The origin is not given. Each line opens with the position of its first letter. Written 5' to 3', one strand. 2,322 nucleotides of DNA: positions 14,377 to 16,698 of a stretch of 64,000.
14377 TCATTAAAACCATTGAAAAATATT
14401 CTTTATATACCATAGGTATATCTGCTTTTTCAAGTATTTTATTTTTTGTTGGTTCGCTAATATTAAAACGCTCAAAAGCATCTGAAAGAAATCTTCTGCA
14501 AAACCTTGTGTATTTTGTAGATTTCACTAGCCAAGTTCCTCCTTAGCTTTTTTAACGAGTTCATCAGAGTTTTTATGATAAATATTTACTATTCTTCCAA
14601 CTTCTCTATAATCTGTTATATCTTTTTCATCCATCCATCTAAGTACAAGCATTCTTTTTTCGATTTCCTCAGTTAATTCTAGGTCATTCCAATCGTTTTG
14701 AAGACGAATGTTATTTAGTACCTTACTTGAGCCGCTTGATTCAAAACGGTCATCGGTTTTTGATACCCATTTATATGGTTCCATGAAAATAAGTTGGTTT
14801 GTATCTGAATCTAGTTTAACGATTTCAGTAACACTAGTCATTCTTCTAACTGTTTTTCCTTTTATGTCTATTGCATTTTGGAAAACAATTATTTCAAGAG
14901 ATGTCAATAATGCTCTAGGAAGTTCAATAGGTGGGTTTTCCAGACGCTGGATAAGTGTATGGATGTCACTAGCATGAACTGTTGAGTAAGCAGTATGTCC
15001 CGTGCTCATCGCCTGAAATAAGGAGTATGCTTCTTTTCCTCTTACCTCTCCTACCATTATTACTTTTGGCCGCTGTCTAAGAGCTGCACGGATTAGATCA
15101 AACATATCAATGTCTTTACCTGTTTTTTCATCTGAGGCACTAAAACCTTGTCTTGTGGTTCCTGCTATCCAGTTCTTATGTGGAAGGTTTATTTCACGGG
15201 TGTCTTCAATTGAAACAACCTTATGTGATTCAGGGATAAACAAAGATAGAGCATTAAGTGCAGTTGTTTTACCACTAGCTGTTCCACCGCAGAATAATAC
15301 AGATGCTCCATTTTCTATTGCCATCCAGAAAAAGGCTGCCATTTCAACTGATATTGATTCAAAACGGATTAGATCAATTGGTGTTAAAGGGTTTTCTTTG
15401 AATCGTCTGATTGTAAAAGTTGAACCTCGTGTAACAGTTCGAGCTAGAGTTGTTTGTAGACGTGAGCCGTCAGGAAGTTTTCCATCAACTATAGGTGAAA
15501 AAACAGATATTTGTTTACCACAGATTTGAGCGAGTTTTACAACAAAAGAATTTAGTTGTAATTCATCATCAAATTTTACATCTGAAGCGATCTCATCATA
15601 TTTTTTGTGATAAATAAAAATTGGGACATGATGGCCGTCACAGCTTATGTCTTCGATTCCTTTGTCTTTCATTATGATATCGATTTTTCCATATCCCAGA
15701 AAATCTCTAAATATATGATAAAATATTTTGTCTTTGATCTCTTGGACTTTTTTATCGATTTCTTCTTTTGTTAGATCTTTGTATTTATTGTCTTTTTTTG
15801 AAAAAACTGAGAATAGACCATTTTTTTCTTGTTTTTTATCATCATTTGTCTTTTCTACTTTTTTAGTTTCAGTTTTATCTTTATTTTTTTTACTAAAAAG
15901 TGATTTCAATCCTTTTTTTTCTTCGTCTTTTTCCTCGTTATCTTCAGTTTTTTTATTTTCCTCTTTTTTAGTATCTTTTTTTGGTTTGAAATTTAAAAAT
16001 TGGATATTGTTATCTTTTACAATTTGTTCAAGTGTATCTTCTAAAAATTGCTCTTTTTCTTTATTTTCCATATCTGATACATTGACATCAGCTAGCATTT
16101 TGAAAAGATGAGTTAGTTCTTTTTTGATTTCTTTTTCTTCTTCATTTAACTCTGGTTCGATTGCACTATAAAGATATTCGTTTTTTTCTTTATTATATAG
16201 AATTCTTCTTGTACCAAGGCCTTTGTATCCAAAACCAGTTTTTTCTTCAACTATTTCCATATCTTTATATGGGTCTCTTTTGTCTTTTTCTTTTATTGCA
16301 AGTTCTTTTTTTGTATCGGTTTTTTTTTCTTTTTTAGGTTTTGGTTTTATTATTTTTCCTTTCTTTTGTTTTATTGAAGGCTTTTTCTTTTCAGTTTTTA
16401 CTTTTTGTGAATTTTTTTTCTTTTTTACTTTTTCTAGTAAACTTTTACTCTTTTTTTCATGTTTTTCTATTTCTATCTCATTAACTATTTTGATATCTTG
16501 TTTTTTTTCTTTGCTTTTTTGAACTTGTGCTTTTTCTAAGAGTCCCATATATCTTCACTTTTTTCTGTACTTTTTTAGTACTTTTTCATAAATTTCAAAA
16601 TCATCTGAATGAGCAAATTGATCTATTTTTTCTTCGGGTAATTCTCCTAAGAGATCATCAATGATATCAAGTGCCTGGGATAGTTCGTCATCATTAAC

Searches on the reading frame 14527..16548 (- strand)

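Call 40: search_protein_families(library=pfam, proteins=[window:14527-16548:-], max_evalue=0.00001)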
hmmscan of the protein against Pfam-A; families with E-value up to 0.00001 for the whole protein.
window:14527-16548:- (673 aa): 2 families
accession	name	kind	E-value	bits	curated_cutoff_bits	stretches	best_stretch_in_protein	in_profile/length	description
PF00437.27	T2SSE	-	2.3e-36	125.7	24.9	1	312-561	27-279/370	Type II/IV secretion system protein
PF23989.1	PilB3_C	-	7.8e-08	32.8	27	1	604-668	6-70/83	PilB3-like, C-terminal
